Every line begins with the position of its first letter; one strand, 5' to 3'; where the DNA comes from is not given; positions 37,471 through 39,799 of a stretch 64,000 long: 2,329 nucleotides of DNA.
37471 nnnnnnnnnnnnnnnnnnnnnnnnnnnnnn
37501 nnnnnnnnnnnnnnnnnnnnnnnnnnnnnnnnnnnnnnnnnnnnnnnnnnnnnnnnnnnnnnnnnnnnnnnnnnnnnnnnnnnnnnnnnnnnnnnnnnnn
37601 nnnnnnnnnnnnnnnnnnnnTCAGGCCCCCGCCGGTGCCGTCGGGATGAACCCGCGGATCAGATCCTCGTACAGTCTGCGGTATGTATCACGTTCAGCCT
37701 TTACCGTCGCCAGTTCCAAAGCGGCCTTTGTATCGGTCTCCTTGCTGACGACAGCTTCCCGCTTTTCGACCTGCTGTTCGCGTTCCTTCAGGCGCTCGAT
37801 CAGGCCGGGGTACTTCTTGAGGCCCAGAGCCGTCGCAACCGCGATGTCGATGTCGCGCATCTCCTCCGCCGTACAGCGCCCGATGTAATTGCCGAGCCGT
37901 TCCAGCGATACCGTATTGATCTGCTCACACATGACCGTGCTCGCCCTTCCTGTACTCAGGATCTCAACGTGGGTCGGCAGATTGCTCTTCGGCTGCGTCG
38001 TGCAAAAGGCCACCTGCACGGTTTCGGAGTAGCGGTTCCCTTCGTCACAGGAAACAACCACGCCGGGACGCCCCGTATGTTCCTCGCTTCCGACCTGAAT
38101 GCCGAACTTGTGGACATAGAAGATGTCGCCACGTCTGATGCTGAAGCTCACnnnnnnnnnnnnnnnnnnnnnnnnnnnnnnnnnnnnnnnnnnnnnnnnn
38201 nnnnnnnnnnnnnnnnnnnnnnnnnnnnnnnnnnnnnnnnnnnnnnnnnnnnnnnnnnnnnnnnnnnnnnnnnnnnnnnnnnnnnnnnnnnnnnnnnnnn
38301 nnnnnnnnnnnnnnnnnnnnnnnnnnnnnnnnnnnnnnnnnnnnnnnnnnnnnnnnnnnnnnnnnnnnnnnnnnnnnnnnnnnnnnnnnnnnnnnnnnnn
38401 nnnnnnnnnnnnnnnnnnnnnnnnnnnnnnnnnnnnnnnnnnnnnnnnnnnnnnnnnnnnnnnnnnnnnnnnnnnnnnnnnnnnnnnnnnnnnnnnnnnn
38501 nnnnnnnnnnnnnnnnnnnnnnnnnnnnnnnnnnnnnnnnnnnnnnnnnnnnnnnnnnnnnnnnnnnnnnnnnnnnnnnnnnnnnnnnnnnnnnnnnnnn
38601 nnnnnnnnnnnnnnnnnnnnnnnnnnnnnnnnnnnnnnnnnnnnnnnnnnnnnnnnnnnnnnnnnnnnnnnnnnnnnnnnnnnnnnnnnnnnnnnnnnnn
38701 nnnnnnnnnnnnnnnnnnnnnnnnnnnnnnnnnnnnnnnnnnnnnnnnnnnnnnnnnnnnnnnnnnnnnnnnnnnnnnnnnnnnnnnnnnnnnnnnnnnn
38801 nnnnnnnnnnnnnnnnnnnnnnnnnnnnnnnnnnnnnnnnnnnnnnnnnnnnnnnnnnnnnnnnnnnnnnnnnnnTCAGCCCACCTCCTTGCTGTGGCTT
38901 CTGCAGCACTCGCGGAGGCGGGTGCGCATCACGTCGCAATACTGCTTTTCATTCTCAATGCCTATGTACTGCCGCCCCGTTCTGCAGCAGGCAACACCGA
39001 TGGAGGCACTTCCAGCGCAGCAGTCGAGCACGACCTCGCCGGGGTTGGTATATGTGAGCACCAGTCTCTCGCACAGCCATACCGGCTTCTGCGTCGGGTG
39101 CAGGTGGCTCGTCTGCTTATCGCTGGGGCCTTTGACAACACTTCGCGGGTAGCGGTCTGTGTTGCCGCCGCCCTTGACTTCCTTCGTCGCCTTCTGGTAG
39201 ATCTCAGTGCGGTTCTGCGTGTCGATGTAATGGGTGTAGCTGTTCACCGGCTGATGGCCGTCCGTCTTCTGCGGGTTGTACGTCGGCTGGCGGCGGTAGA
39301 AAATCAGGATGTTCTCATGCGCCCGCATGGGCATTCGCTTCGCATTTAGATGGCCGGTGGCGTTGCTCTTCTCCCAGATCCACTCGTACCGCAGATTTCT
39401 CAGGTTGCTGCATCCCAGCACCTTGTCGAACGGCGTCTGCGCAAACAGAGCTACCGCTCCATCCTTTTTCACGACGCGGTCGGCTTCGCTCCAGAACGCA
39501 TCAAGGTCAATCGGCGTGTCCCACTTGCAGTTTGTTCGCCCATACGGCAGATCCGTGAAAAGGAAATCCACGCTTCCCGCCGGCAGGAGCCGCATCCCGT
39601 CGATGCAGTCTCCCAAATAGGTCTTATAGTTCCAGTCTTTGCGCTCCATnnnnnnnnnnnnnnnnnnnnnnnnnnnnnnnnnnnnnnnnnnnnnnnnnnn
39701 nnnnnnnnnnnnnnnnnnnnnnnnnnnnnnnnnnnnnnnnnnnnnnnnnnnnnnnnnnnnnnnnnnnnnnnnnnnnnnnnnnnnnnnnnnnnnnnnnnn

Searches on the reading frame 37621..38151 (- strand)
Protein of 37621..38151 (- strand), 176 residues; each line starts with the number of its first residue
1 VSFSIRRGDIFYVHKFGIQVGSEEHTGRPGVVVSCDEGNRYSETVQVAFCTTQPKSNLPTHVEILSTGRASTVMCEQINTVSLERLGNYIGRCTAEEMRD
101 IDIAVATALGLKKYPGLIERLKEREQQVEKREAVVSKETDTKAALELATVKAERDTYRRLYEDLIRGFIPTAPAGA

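Call 72: search_protein_families(library=pfam, proteins=[window:37621-38151:-], max_evalue=0.01)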
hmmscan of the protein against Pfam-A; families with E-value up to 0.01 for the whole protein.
window:37621-38151:- (176 aa): 1 family
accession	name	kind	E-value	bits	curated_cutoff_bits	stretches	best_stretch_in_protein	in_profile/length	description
PF02452.23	PemK_toxin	-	1.2e-21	77.4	23.1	1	6-108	1-108/109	PemK-like, MazF-like toxin of type II toxin-antitoxin system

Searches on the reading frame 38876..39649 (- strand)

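Call 28: search_protein_families(library=phrogs, proteins=[window:38876-39649:-], max_evalue=0.001)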
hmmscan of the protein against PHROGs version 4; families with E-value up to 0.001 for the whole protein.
window:38876-39649:- (257 aa): 12 families
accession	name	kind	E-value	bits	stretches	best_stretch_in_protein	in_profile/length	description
phrog_67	-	other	7.7e-70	237.8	1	4-254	120-352/743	DNA methyltransferase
phrog_12862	-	unknown function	9.9e-42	143.3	1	8-128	3-123/149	-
phrog_18293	-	other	2.2e-28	99.6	1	144-250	7-112/119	methyltransferase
phrog_498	-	other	3.7e-25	89.5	1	20-252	216-427/633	DNA methyltransferase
phrog_3008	-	other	3.3e-21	76.7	1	174-249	140-215/244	DNA methyltransferase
phrog_23148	-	unknown function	6.2e-12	46.9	1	177-250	78-151/165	-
phrog_6025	-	other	6.8e-12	46.4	1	7-127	11-146/192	DNA methyltransferase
phrog_8769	-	other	4.2e-11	43.5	1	200-246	8-54/71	methyltransferase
phrog_23085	-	unknown function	2.4e-09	38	1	177-249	37-109/138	-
phrog_12517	-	unknown function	1.1e-06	29.1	1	179-244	82-146/316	-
phrog_6952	-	other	1.9e-06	28.9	1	184-236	114-166/181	DNA methyltransferase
phrog_16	-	DNA, RNA and nucleotide metabolism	2.1e-05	23.9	1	47-238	772-902/986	DNA helicase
